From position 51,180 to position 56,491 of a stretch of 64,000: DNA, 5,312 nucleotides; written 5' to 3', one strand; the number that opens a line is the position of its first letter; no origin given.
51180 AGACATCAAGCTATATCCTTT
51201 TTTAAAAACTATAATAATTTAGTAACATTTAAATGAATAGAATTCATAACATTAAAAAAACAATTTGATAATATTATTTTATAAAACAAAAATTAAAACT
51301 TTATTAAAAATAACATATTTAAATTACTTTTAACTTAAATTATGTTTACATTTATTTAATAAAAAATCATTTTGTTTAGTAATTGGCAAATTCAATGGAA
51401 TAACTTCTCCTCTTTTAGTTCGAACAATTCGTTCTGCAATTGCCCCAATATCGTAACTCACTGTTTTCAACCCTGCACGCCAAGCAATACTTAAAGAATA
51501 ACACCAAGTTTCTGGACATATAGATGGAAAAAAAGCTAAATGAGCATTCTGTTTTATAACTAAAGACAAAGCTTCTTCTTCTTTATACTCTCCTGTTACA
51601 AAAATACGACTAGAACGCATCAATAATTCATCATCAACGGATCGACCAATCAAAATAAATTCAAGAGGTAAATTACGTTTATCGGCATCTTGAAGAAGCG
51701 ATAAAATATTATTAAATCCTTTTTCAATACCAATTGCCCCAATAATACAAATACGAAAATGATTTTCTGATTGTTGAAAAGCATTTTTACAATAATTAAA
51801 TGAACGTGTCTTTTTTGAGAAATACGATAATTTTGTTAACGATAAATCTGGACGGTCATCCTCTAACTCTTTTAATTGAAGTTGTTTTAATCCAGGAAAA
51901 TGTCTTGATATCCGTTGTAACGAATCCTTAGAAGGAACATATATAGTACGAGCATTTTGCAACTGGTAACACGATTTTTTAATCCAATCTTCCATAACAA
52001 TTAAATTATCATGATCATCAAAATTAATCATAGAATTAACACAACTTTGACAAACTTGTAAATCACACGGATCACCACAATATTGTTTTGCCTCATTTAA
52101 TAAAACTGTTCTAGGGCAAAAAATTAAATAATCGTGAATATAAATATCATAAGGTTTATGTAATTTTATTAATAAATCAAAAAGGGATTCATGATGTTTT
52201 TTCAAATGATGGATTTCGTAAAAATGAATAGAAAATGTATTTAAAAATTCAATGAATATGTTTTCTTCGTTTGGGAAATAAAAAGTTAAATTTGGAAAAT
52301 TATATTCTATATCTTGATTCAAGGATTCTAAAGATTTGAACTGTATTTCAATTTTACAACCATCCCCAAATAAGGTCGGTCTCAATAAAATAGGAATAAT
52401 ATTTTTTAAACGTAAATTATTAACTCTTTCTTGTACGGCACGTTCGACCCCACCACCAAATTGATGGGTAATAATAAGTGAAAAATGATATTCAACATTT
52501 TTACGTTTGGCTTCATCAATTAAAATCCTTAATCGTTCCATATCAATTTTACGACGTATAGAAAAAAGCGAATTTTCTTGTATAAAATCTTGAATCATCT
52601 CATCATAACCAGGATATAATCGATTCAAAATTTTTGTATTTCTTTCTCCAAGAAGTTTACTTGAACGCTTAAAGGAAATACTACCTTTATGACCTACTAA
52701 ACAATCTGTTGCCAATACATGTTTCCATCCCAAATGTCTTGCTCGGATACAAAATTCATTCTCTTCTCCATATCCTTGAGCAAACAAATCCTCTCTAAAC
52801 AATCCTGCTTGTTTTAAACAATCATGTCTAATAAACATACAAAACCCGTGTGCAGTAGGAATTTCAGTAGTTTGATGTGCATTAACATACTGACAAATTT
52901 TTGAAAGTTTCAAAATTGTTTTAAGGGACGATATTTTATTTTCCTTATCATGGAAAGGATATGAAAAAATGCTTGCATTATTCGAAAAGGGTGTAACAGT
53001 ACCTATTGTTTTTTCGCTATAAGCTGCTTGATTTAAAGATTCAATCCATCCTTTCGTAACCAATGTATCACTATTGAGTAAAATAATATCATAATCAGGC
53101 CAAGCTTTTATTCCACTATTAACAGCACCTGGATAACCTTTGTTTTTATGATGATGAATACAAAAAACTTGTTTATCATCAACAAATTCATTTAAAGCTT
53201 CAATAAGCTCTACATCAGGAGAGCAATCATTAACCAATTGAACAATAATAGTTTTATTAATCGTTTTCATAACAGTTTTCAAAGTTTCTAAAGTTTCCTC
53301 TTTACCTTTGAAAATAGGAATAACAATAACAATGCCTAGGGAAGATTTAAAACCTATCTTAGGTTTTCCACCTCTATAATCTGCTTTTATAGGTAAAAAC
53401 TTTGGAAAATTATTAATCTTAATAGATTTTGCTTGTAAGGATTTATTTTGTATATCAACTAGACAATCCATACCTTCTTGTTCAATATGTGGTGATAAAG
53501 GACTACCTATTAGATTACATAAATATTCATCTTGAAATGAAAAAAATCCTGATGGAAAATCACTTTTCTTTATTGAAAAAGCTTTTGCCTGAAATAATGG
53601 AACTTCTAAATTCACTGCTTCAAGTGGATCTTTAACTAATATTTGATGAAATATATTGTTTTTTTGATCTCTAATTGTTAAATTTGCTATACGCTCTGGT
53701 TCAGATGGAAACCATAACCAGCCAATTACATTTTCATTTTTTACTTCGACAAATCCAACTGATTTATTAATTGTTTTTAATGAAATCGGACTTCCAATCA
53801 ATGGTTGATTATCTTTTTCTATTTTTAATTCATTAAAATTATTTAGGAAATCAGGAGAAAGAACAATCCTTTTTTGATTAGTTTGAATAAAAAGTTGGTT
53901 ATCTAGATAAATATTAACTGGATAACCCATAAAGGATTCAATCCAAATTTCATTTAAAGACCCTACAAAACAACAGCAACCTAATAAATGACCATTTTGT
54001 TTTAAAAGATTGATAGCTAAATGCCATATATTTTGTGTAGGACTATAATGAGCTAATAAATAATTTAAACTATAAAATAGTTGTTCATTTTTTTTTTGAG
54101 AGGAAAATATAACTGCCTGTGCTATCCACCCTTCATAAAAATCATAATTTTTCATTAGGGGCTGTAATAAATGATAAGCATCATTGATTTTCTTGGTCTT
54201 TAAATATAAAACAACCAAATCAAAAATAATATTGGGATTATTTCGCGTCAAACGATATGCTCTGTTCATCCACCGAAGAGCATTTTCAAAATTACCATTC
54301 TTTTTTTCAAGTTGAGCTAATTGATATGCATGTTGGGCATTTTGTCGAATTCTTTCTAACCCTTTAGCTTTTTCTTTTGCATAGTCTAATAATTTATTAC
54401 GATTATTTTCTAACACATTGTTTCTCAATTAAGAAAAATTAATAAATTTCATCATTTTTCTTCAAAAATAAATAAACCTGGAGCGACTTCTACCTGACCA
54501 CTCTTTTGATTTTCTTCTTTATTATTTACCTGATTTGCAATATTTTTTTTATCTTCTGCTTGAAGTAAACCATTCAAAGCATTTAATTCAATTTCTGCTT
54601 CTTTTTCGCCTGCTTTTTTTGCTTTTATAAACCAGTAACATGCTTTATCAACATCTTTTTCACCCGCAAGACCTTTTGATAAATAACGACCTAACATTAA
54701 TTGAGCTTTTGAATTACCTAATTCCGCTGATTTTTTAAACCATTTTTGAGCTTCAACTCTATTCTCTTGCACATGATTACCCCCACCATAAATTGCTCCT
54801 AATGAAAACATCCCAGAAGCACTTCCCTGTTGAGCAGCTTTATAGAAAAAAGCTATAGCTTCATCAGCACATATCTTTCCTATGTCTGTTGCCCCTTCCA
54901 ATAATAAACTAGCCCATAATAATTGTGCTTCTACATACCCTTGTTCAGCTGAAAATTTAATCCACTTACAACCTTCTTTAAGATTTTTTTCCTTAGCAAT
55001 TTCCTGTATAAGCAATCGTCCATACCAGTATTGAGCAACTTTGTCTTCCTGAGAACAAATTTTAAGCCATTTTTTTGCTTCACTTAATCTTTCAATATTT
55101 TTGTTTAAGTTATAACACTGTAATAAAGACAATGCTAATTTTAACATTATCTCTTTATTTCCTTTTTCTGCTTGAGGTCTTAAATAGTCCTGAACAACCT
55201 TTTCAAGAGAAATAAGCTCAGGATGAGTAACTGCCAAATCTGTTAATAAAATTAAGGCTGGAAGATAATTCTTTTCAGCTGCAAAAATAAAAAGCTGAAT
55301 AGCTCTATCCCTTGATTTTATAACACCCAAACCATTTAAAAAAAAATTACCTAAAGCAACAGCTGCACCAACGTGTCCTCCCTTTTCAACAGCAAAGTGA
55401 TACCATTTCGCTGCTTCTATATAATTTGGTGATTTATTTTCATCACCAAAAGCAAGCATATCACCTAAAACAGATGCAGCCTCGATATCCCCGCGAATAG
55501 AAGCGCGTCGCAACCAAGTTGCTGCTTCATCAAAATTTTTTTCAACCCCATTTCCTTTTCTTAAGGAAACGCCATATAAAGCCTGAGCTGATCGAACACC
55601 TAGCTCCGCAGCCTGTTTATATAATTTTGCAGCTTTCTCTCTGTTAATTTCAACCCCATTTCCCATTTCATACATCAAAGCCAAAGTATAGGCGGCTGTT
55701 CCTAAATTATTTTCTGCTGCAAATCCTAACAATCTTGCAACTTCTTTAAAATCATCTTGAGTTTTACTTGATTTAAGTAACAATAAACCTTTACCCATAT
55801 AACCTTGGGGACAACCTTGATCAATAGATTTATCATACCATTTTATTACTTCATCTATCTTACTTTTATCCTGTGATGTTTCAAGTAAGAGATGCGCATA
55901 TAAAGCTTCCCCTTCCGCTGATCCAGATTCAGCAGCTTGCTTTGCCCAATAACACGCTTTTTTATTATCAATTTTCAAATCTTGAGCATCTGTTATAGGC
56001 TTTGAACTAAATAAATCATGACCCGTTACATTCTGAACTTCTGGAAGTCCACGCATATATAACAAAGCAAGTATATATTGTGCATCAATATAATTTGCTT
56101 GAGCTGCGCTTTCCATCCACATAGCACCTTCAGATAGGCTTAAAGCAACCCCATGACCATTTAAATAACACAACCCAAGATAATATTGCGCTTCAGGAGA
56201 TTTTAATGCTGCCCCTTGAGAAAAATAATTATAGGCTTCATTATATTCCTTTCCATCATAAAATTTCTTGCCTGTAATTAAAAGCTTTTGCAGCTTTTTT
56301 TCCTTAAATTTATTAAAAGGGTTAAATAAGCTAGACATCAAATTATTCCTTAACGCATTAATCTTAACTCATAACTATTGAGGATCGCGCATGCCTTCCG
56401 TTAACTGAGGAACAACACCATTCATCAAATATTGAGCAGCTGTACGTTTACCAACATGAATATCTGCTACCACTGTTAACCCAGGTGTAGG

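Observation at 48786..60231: Candidate novel system: T1SS (dead-C39 ABC plus HlyD) fused to a Sel1 protein, a TPR-GT2-GT-B glycosyltransferase, a ChW-like repeat orphan and a GT4 enzyme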

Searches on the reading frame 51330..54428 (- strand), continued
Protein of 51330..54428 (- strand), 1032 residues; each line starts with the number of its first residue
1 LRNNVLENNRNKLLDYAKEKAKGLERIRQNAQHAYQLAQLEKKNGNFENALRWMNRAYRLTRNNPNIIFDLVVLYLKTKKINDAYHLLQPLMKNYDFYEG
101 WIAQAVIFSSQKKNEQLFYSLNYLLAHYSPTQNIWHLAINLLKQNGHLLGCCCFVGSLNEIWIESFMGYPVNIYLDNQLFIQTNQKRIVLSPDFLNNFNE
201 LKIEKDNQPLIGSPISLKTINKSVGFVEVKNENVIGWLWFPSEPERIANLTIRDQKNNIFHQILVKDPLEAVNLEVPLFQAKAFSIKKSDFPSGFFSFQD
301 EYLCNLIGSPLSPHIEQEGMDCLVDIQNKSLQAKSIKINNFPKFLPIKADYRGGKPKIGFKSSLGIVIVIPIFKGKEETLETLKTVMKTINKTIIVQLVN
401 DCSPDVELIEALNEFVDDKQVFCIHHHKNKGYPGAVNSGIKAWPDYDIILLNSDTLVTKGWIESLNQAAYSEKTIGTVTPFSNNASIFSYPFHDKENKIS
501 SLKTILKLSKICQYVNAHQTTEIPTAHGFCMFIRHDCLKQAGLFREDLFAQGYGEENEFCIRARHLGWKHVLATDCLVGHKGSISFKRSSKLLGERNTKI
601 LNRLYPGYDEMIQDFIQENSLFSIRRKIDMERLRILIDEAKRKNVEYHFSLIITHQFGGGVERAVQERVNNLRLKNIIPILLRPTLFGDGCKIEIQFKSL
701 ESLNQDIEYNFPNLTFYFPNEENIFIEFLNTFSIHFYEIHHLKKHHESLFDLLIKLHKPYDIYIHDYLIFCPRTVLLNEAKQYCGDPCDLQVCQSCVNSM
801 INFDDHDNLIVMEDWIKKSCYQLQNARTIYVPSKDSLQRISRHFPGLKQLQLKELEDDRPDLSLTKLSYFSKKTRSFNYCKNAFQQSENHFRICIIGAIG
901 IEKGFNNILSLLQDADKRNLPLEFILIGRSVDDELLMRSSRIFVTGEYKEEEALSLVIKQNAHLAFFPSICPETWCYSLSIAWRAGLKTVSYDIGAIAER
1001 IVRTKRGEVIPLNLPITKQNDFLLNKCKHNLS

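Call 79: fold_search(model_id=the predicted structure, library=pdb)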
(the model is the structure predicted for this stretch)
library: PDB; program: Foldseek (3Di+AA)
matches with E <= 10: 1810; with E <= 0.001: 468
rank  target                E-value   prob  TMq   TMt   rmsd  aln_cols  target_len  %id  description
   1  6egs_A                1.8e-10  1.00  0.19  0.38  18.6       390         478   14  Crystal structure of the GalNAc-T2 F104S mutant in complex with UDP-GalNAc (released 2018-04-11)
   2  6s24_A                2.7e-10  1.00  0.20  0.36  11.9       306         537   20  Crystal structure of the TgGalNAc-T3 in complex with UDP, manganese and the peptide 3 (released 2019-12-25)
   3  6egs_B                3.1e-10  1.00  0.18  0.37  14.0       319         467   16  Crystal structure of the GalNAc-T2 F104S mutant in complex with UDP-GalNAc (released 2018-04-11)
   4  6nqt_A                4.6e-10  1.00  0.19  0.37  16.9       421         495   16  GalNac-T2 soaked with UDP-sugar (released 2020-01-29)
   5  6pxu_A                6.4e-10  1.00  0.19  0.36  10.6       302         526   20  Crystal structure of human GalNAc-T12 bound to a diglycosylated peptide, Mn2+, and UDP (released 2019-09-25)
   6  3c4q_A                7.1e-10  1.00  0.24  0.58   8.4       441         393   12  Structure of the retaining glycosyltransferase MshA : The first step in mycothiol biosynthesis. Organism : Corynebacte (released 2008-04-01)
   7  4d0z_F                7.5e-10  1.00  0.20  0.39  13.6       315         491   16  GalNAc-T2 crystal soaked with UDP-5SGalNAc, mEA2 and manganese (Higher resolution dataset) (released 2014-05-28)
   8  5ndf_E                8.4e-10  1.00  0.19  0.37  18.7       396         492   15  Small-molecule inhibition of ppGalNAc-Ts selectively reduces mucin-type O-glycosylation (released 2017-11-01)
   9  6iwr_D                9.3e-10  1.00  0.19  0.35   7.1       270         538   18  Crystal structure of GalNAc-T7 with UDP, GalNAc and Mn2+ (released 2019-02-06)
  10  5fv9_B                9.3e-10  1.00  0.18  0.36   8.1       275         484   17  Crystal structure of GalNAc-T2 in complex with compound 16d (released 2016-03-09)
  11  4d0z_C                9.9e-10  1.00  0.18  0.36  12.8       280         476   17  GalNAc-T2 crystal soaked with UDP-5SGalNAc, mEA2 and manganese (Higher resolution dataset) (released 2014-05-28)
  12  6s22_A                1.1e-09  1.00  0.19  0.36  12.1       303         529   20  Crystal structure of the TgGalNAc-T3 in complex with UDP, manganese and FGF23c (released 2019-12-25)
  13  5fv9_A                1.1e-09  1.00  0.18  0.37  11.7       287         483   17  Crystal structure of GalNAc-T2 in complex with compound 16d (released 2016-03-09)
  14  2ffv_A                1.1e-09  1.00  0.18  0.36  11.9       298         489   17  Human ppGalNAcT-2 complexed with manganese and UDP (released 2006-01-31)
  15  5fv9_F                1.2e-09  1.00  0.18  0.37  11.8       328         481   16  Crystal structure of GalNAc-T2 in complex with compound 16d (released 2016-03-09)
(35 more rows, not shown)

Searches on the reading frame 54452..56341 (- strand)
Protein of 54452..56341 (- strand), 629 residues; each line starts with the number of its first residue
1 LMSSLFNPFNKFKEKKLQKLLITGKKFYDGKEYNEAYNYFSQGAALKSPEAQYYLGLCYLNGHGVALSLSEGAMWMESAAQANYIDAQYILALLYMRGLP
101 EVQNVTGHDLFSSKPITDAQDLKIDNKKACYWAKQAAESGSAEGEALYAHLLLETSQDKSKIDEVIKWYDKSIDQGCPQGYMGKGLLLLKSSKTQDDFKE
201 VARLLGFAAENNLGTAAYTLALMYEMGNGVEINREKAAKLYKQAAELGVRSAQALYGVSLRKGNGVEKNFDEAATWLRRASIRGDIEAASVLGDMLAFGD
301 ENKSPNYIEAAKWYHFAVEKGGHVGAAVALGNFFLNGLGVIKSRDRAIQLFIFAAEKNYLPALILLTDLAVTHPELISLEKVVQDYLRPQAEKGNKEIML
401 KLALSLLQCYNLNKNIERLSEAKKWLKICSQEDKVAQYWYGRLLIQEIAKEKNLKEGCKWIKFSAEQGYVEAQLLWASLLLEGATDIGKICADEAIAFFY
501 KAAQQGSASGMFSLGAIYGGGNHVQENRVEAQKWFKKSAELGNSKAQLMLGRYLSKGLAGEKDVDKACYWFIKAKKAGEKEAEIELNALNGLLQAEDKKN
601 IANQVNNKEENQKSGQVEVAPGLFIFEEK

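Call 5: search_protein_families(library=pfam, proteins=[window:54452-56341:-], max_evalue=0.01)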
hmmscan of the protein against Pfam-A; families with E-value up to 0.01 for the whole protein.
window:54452-56341:- (629 aa): 2 families
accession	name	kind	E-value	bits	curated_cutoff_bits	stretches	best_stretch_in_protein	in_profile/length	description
PF08238.18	Sel1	-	1e-49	165.6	30.7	6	216-248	3-35/36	Sel1 repeat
PF23310.1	TPR_27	-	0.00035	20.7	27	0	38-112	17-89/110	Plant tetratrico peptide repeats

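Call 6: search_protein_families(library=ncbifam, proteins=[window:54452-56341:-], max_evalue=0.01)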
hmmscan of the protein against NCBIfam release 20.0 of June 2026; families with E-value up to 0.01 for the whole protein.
window:54452-56341:- (629 aa): 4 families
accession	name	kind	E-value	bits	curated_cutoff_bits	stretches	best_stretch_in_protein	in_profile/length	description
NF033786.1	phenyl_MerG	equivalog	4.5e-25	88.9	350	2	215-378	33-201/217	phenylmercury resistance protein MerG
NF045484.1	TransRegExoR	equivalog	1.1e-15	57.6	450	1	230-297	140-208/267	exopolysaccharide production regulator ExoR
NF047621.1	FlgprotMotXVib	equivalog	4.8e-15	55.6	330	1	494-605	94-204/211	flagellar protein MotX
NF038194.1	AlgK_TPR_lipo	equivalog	2.8e-10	39.4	700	2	21-105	302-389/448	alginate biosynthesis TPR repeat lipoprotein AlgK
